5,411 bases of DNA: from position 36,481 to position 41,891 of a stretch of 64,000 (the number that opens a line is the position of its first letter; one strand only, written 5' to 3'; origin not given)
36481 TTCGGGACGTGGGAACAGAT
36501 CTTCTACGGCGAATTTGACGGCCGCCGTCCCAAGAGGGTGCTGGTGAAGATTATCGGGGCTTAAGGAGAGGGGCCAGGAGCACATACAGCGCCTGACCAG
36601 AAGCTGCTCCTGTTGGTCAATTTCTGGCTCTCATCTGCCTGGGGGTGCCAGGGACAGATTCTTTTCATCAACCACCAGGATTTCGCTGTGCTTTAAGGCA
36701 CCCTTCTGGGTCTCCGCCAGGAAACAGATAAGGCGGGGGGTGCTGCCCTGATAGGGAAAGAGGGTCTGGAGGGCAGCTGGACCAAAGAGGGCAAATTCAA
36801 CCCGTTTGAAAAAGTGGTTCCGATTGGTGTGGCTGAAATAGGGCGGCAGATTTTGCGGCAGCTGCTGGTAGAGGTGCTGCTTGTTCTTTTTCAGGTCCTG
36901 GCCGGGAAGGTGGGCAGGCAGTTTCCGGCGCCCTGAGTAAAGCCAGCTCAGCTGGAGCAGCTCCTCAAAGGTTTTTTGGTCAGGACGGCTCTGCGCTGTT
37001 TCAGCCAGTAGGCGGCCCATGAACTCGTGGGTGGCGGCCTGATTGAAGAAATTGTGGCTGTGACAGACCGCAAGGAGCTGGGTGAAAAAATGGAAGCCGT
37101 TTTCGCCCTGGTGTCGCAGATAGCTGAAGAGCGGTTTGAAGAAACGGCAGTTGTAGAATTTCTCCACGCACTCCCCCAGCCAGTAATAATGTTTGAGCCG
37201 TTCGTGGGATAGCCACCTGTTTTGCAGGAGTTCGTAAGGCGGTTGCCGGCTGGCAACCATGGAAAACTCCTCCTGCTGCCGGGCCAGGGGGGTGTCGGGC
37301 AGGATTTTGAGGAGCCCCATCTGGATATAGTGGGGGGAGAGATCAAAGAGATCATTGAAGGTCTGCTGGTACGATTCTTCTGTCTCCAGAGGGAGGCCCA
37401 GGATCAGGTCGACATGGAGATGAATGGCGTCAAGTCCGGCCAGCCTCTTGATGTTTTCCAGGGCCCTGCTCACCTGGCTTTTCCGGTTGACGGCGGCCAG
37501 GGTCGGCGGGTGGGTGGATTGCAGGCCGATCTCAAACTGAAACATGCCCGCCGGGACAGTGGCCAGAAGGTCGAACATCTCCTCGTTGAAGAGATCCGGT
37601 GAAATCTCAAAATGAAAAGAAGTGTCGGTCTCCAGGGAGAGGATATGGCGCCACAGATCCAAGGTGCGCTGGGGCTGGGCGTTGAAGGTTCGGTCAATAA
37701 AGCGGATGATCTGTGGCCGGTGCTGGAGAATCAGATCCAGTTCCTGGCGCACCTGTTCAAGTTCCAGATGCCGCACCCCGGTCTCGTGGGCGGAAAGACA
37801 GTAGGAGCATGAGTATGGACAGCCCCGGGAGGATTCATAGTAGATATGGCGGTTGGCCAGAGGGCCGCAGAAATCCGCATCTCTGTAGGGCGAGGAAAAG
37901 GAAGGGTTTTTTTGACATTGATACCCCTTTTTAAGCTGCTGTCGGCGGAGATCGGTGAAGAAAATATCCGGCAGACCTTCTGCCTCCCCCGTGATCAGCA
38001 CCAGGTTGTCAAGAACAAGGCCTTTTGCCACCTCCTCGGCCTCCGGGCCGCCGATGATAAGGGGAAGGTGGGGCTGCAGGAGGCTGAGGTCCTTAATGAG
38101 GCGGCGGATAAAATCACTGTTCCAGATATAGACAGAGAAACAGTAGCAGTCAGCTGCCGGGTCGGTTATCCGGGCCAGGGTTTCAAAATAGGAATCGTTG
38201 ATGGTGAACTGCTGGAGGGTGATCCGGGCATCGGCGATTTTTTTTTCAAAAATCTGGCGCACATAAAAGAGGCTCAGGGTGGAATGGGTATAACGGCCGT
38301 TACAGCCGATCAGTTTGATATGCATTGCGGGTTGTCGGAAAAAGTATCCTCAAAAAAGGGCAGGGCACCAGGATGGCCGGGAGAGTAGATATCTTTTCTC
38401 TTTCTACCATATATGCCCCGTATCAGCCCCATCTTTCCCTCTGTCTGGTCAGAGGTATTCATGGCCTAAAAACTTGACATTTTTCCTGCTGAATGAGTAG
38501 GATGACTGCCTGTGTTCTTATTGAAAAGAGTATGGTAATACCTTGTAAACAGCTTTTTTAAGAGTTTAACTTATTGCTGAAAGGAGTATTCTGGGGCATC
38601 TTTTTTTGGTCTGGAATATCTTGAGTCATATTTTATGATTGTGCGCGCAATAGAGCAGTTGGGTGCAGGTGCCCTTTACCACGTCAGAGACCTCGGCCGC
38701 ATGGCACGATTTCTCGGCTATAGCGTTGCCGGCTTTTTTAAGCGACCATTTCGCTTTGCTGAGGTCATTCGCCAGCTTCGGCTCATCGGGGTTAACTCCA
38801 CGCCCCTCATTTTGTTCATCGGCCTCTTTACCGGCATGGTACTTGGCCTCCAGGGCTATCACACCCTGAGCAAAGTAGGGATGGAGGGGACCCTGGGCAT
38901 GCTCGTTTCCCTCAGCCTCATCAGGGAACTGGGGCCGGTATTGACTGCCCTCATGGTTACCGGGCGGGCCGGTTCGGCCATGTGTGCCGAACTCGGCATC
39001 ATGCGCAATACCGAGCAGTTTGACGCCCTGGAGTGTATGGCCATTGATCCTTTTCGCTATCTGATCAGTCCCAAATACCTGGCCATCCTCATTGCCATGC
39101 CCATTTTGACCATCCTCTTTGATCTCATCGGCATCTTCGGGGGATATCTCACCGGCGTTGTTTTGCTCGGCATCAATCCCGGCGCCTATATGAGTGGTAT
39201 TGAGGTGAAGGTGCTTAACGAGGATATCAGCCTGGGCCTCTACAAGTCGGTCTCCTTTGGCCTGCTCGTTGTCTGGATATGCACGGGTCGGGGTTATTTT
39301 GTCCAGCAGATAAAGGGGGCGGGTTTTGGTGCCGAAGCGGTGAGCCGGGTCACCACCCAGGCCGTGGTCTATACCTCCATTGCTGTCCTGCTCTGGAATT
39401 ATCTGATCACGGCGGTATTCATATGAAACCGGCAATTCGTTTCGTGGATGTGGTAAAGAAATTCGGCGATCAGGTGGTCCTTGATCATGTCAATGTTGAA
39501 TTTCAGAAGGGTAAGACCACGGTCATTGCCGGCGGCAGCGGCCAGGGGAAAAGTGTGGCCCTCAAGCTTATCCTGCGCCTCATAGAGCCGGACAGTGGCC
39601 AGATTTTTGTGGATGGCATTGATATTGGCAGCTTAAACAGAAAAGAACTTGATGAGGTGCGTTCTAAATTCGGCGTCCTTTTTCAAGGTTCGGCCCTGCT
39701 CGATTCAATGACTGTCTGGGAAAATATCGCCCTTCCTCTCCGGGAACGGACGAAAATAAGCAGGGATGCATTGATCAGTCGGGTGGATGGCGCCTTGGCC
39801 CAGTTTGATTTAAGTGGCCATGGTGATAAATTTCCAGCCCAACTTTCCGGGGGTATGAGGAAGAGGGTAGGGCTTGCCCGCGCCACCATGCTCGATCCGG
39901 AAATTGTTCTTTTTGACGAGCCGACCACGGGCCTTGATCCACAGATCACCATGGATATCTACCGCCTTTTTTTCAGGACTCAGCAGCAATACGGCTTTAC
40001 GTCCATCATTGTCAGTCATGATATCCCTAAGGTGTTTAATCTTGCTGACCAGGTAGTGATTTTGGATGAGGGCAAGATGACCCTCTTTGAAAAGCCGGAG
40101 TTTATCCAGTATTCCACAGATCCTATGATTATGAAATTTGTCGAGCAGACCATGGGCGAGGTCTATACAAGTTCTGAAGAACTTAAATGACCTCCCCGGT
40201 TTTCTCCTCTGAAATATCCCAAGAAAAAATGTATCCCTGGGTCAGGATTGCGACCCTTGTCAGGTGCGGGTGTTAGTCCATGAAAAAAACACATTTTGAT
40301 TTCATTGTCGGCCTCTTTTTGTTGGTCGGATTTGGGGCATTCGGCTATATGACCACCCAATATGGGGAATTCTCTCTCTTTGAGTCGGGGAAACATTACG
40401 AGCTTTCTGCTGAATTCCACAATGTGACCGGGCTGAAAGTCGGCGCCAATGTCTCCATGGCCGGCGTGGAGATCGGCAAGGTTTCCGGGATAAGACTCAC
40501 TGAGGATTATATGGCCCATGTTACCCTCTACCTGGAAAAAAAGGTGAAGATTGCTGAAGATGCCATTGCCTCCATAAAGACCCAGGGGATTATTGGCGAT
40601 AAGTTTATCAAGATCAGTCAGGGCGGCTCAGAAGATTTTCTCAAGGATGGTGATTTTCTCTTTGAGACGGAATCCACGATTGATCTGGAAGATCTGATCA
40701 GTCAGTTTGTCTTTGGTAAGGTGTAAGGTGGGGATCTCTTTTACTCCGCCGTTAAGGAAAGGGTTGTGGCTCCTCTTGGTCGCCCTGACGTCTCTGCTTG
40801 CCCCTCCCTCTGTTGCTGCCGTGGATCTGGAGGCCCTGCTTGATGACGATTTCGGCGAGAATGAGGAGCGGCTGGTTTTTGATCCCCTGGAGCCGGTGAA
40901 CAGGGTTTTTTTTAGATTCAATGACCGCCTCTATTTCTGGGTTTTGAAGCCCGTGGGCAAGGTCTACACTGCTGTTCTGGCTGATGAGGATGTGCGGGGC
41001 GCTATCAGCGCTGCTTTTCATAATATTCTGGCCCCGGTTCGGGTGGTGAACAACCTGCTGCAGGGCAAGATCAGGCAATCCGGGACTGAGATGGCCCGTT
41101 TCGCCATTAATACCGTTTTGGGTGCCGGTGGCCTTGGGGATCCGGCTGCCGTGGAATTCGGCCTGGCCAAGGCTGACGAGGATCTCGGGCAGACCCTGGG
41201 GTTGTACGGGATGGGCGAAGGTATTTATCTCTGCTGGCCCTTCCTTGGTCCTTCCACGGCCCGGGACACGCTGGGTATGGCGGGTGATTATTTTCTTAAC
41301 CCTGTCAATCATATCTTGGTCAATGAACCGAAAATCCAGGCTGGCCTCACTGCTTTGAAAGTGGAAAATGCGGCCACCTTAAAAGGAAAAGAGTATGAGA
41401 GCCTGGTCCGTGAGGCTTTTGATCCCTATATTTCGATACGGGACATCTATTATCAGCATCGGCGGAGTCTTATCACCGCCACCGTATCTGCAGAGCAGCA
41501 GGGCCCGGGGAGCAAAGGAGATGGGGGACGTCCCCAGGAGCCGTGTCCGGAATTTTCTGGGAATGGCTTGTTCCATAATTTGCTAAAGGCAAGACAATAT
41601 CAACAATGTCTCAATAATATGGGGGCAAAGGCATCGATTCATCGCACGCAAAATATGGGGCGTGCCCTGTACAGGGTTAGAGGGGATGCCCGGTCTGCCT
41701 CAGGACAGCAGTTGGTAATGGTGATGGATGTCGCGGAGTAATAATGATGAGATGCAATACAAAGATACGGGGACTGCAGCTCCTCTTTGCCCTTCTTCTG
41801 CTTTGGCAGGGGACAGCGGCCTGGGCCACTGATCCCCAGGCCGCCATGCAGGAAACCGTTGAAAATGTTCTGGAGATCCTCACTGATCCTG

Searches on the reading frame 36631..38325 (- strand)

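Call 35: search_protein_families(library=pfam, proteins=[window:36631-38325:-], max_evalue=0.00001)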
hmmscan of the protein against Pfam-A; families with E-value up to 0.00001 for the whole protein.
window:36631-38325:- (564 aa): 3 families
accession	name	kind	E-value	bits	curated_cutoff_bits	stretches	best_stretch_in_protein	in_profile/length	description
PF04055.27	Radical_SAM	-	5.2e-18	66.2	29.5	1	164-326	2-166/166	Radical SAM superfamily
PF13311.11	DUF4080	-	4.3e-17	63.3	22.9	1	352-514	1-171/188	Protein of unknown function (DUF4080)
PF02310.24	B12-binding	-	4.5e-07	30.2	32.1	1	7-103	5-98/121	B12 binding domain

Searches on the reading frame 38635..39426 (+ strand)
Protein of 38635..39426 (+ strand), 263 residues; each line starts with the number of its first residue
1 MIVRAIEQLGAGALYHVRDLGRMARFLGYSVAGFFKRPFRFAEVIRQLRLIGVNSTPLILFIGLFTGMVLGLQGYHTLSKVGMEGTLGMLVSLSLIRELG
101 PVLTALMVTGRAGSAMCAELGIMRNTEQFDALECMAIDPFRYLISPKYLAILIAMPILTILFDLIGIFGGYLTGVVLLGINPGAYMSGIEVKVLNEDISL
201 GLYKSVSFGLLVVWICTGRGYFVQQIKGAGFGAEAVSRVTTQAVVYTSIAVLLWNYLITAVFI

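Call 63: search_protein_families(library=pfam, proteins=[window:38635-39426:+], max_evalue=0.01)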
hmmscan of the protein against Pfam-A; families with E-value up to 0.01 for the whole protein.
window:38635-39426:+ (263 aa): 1 family
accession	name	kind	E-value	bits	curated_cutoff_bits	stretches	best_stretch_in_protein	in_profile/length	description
PF02405.21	MlaE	-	4.1e-72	242.6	22.5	1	44-260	1-211/212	Permease MlaE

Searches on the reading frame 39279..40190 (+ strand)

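Call 35: search_protein_families(library=pfam, proteins=[window:39279-40190:+], max_evalue=0.00001)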
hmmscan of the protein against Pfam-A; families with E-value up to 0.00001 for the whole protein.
window:39279-40190:+ (303 aa): 2 families
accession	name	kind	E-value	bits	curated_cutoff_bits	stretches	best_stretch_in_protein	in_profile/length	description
PF00005.33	ABC_tran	-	5.4e-31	108.4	25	1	68-217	1-137/137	ABC transporter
PF13304.12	AAA_21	-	1.5e-07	32.2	27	0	188-250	237-300/304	AAA domain, putative AbiEii toxin, Type IV TA system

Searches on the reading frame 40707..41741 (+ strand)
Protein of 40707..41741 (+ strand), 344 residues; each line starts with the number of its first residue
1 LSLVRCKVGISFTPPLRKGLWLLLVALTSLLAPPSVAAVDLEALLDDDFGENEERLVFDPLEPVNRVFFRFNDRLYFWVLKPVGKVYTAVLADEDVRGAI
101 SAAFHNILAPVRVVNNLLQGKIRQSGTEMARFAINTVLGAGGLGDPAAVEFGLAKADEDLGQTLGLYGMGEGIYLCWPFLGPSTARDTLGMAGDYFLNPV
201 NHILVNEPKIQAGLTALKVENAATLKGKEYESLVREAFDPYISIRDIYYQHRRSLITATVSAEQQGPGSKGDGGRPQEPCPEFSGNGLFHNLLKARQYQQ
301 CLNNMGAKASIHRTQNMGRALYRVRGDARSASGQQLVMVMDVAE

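Call 35: search_protein_families(library=pfam, proteins=[window:40707-41741:+], max_evalue=0.00001)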
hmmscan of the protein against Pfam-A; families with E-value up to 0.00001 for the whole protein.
window:40707-41741:+ (344 aa): 1 family
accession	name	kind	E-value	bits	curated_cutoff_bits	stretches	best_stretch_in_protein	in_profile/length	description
PF04333.18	MlaA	-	2.4e-62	210.5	25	1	58-254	2-194/195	MlaA lipoprotein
